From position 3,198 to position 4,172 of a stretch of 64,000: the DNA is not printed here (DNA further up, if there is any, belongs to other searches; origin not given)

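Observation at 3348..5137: Unknown protein translationally coupled to an XRE-HTH::ImmA/IrrE (intact HELGH) fusion: candidate toxin/effector plus protease-switch module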

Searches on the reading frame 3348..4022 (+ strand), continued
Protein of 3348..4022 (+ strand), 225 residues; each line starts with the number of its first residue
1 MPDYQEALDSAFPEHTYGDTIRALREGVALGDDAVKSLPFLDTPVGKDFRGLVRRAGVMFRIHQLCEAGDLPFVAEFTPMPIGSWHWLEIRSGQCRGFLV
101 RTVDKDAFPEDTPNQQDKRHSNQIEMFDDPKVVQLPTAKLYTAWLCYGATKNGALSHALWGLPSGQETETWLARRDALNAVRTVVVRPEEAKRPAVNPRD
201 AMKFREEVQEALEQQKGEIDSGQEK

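Call 70: find_homologous_proteins(query=L031:2480-3142:+, max_evalue=0.001)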
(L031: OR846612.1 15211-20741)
Query L031:2480-3142:+ (221 aa): 56 proteins with E <= 0.001 among 237 candidates.
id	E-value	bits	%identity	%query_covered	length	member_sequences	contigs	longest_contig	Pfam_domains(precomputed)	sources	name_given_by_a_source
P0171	4.7e-141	485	100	100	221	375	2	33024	-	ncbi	-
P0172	8.2e-103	360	74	99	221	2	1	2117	-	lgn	-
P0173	1.2e-101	356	73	99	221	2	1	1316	-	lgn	-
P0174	1.2e-100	353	73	99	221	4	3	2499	-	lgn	-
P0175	1.4e-100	353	73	99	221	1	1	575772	-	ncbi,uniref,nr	ncbi:hypothetical protein [Enterococcus dispar]|uniref:hypothetical protein n=1 Tax=Enterococcus dis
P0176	2.5e-100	352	71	98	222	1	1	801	-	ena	-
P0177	4.0e-100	351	72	99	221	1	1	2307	-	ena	-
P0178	2.9e-98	345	72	99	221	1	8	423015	-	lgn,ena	-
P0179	1.6e-97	343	70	97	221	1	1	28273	-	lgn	-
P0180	2.1e-97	342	70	97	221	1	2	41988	-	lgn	-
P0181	1.3e-94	333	67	99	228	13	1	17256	-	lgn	-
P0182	2.6e-94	332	67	99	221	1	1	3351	-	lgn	-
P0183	3.7e-94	332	68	99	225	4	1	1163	-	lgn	-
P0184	4.8e-94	331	67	97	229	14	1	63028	-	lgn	-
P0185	7.9e-93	327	67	100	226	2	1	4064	-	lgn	-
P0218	4.0e-58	214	49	95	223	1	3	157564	-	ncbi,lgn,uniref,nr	ncbi:Uncharacterised protein [Streptococcus pneumoniae]|uniref:Uncharacterized protein n=1 Tax=Strep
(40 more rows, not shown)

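Call 71: find_encoding_contigs(protein=P0218, flank=5000, max_places=3)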
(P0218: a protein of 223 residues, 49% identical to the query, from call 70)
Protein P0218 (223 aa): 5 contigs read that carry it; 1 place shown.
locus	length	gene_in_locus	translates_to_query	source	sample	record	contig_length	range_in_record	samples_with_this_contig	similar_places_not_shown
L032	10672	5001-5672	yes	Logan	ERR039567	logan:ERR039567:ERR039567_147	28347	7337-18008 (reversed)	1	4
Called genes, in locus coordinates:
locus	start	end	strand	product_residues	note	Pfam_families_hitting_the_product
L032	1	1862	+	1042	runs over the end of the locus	PF02534:T4SS-DNA_transf, PF10412:TrwB_AAD_bind, PF12696:TraG-D_C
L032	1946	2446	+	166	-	-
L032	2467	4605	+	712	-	PF26635:DUF8208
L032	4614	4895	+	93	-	PF00533:BRCT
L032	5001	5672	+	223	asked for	-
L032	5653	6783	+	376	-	PF01381:HTH_3, PF12844:HTH_19, PF13560:HTH_31 (weak), PF06114:Peptidase_M78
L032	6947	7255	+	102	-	PF17332:DUF5592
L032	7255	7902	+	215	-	PF26593:TraC-like (weak)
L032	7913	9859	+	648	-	-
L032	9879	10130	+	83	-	-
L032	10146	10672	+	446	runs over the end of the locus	PF01832:Glucosaminidase, PF05257:CHAP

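Call 76: predict_structure(alignment_id=A2)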
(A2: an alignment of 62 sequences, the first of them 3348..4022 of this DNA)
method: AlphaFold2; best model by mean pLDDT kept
length: 225 residues; sequences in the alignment: 62
mean_pLDDT: 92.7   pTM: 0.87
mean pLDDT of the five models: 92.7, 91.7, 90.9, 90.4, 90.3
residues with pLDDT >= 90: 177; 70-90: 42; 50-70: 6; < 50: 0
segments of 3 or more residues with pLDDT < 50: none
pLDDT, mean of each block of 10 residues (from residue 1): 93 97 97 95 94 97 98 97 93 97 96 92 86 86 98 97 96 97 77 81 92 90 81
secondary structure, 60 per line:
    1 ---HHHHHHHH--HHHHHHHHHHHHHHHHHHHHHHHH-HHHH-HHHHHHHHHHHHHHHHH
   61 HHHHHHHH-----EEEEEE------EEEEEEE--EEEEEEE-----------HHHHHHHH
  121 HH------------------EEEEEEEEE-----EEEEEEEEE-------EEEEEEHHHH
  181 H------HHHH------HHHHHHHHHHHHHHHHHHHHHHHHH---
elements in order: H4-11 H14-37 H39-42 H44-68 E74-79 E86-92 E95-101 H113-122 E141-149 E155-163 E171-176 H177-181 H188-191 H198-222

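Call 81: search_protein_families(library=padloc, proteins=[P0218, P0171], max_evalue=0.01)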
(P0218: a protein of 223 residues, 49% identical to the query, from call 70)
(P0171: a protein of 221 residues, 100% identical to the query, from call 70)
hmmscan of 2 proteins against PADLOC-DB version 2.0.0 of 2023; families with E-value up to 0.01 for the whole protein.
P0218 (223 aa): 5 families
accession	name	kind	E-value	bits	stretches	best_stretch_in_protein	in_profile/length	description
PDLC03940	RmrT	-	8.4e-35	118.3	1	3-195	13-203/227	-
PDLC03933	RmrT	-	1.4e-22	78.4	1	21-217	23-207/212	-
PDLC03938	RmrT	-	1.1e-14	52.3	1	22-216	23-209/215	-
PDLC03934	RmrT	-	1.7e-07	29.1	1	23-178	24-177/212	-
PDLC03937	RmrT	-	0.00035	18.5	1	40-132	41-133/221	-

P0171 (221 aa): 4 families
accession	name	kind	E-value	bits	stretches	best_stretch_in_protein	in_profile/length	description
PDLC03940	RmrT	-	2.5e-23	80.8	1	3-187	13-197/227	-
PDLC03933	RmrT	-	2.6e-22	77.5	1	6-192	8-185/212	-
PDLC03938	RmrT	-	1.3e-13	48.7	1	8-196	9-186/215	-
PDLC03934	RmrT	-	3.8e-08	31.2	1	16-182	17-183/212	-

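Call 82: fold_search(model_id=the predicted structure, library=pdb)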
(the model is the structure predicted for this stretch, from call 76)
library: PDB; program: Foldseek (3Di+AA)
matches with E <= 10: 378; with E <= 0.001: 0
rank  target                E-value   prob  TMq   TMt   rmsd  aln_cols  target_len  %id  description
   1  6l4l                  3.4e-03  0.57  0.20  0.18  13.0       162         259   14  Crystal structure of S. aureus CntK in inactive state (released 2020-10-21)
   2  6jiw                  1.6e-02  0.51  0.18  0.16   8.4       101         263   16  Crystal structure of S. aureus CntK with C72S mutation (released 2019-10-16)
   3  6jis                  2.0e-02  0.47  0.19  0.17   8.9       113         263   13  Crystal structure of the histidine racemase CntK in cobalt and nickel transporter system of staphylococcus aureus (released 2019-10-16)
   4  9cr6_A                1.5e-01  0.25  0.22  0.20   8.5       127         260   12  Crystal structure of histidine racemase (HisR) of Fusobacterium nucleatum (C209S) (released 2025-03-05)
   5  9cr1_A                2.3e-01  0.20  0.22  0.19   8.5       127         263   11  Crystal structure of histidine racemase (HisR) of Fusobacterium nucleatum (C67S) (released 2025-03-05)
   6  5csk_A                2.9e-01  0.13  0.22  0.04  10.2       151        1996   11  Crystal structure of yeast acetyl-CoA carboxylase, unbiotinylated (released 2015-10-28)
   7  8xl0_E                3.3e-01  0.13  0.21  0.04   8.8       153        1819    7  Citrate-induced filament of human acetyl-coenzyme A carboxylase 1 (ACC1-citrate) (released 2024-10-23)
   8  8xkz_C                3.3e-01  0.13  0.21  0.04   8.8       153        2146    7  Core region of the citrate-induced human acetyl-CoA carboxylase 1 filament (ACC1-citrate) (released 2024-10-23)
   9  9cr6_B                3.9e-01  0.16  0.19  0.17   6.7        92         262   11  Crystal structure of histidine racemase (HisR) of Fusobacterium nucleatum (C209S) (released 2025-03-05)
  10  9cr6_C                4.1e-01  0.20  0.21  0.18  10.2       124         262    7  Crystal structure of histidine racemase (HisR) of Fusobacterium nucleatum (C209S) (released 2025-03-05)
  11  5trc_A                4.1e-01  0.06  0.15  0.10  14.6       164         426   11  Crystal structure of phosphorylated AC3-AC5 domains of yeast acetyl-CoA carboxylase (released 2016-12-07)
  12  2f2f_B                4.4e-01  0.18  0.18  0.16   7.2        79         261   14  Crystal structure of cytolethal distending toxin (CDT) from Actinobacillus actinomycetemcomitans (released 2006-03-28)
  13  5csl_A                4.4e-01  0.13  0.24  0.04  12.0       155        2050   11  Crystal structure of the 500 kD yeast acetyl-CoA carboxylase holoenzyme dimer (released 2015-10-28)
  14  9cr1_C                5.0e-01  0.13  0.20  0.18   9.1       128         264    7  Crystal structure of histidine racemase (HisR) of Fusobacterium nucleatum (C67S) (released 2025-03-05)
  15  3vz2_B                5.0e-01  0.11  0.15  0.09  15.1       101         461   18  Structural insights into substrate and cofactor selection by sp2771 (released 2013-10-16)
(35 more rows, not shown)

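Call 83: fold_search(model_id=the predicted structure, library=viral)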
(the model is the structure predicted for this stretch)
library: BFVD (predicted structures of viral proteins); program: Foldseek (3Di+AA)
matches with E <= 10: 392; with E <= 0.001: 0
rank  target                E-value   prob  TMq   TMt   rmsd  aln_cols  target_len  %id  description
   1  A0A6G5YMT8            8.4e-02  0.14  0.20  0.19  17.1       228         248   10  (no name in the UniProt tables at hand)
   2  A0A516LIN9            1.1e-01  0.14  0.21  0.27  11.0       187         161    9  (no name in the UniProt tables at hand)
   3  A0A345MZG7            1.2e-01  0.11  0.18  0.04  15.9       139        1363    9  (no name in the UniProt tables at hand)
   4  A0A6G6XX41            2.3e-01  0.08  0.18  0.21  14.1       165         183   10  (no name in the UniProt tables at hand)
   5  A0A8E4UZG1            2.3e-01  0.06  0.15  0.07  19.5       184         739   14  (no name in the UniProt tables at hand)
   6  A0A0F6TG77            2.4e-01  0.06  0.16  0.08  17.6       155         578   11  A121 [Rat cytomegalovirus ALL-03]
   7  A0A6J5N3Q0            2.6e-01  0.12  0.15  0.30  10.5       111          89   13  Uncharacterized protein [uncultured Caudovirales phage]
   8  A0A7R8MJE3            2.9e-01  0.06  0.16  0.16  20.3       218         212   10  Uncharacterized protein [Klebsiella phage vB_KvM-Eowyn]
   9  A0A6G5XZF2            3.7e-01  0.08  0.20  0.20  17.1       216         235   12  (no name in the UniProt tables at hand)
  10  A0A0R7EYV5            4.0e-01  0.14  0.11  0.07  10.2        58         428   10  Immediate early protein 1 [Diatraea saccharalis granulovirus]
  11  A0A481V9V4            4.0e-01  0.13  0.14  0.05  12.1       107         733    6  Ie1/ie0 [Trichoplusia ni single nucleopolyhedrovirus]
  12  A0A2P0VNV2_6          4.0e-01  0.03  0.12  0.03  20.3       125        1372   10  Fibronectin type III domain-containing protein [Tetraselmis virus 1]
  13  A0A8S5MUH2            4.8e-01  0.02  0.11  0.07  17.7       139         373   10  Nucleoid-associated protein [Myoviridae sp. ctv1i11]
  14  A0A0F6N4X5            5.4e-01  0.02  0.14  0.12  18.3       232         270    7  Nuclear protein UL24 [Bovine herpesvirus 4]
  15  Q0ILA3                5.8e-01  0.07  0.25  0.09  21.8       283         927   11  Ie-1 [Leucania separata nucleopolyhedrovirus]
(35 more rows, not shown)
